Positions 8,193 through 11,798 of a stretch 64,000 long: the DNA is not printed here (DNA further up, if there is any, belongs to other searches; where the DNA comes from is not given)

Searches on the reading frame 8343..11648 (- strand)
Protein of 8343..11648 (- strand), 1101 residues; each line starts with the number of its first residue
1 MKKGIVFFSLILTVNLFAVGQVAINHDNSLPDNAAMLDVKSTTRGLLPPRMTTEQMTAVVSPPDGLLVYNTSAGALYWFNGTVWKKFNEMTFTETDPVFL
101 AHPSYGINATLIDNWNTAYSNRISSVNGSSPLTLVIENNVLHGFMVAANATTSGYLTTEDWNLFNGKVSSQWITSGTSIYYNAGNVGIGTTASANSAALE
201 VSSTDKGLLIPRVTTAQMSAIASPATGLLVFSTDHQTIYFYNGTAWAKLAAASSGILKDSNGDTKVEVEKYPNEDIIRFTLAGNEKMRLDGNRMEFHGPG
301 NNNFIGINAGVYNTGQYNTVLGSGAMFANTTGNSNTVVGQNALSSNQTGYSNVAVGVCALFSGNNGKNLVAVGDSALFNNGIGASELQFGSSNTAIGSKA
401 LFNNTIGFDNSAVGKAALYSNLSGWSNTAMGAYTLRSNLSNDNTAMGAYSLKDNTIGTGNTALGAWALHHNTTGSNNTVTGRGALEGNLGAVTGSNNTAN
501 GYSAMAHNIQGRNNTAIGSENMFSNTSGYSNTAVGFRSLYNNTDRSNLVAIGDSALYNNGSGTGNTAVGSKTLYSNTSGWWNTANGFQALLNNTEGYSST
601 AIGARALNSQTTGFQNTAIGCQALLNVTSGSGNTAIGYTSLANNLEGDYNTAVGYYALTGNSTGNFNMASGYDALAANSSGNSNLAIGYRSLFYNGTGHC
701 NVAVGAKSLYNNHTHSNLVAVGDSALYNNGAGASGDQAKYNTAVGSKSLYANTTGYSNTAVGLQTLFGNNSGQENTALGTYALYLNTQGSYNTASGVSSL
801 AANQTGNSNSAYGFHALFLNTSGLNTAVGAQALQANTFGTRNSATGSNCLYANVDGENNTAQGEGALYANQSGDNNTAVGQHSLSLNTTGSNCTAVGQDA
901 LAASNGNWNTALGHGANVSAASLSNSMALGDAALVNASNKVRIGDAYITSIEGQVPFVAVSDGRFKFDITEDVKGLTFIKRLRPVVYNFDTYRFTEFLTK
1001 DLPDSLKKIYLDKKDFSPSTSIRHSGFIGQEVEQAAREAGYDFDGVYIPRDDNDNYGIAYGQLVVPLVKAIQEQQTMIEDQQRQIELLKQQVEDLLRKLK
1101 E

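Call 76: search_protein_families(library=pfam, proteins=[window:8343-11648:-], max_evalue=0.001)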
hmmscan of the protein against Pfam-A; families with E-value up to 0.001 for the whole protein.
window:8343-11648:- (1101 aa): 2 families
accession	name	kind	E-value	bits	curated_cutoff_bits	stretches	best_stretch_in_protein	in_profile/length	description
PF13884.11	Peptidase_S74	-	1.8e-05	25.4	22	1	961-1040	1-57/58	Chaperone of endosialidase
PF10983.13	DUF2793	-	0.00079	19.7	27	0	221-246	61-86/87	Protein of unknown function (DUF2793)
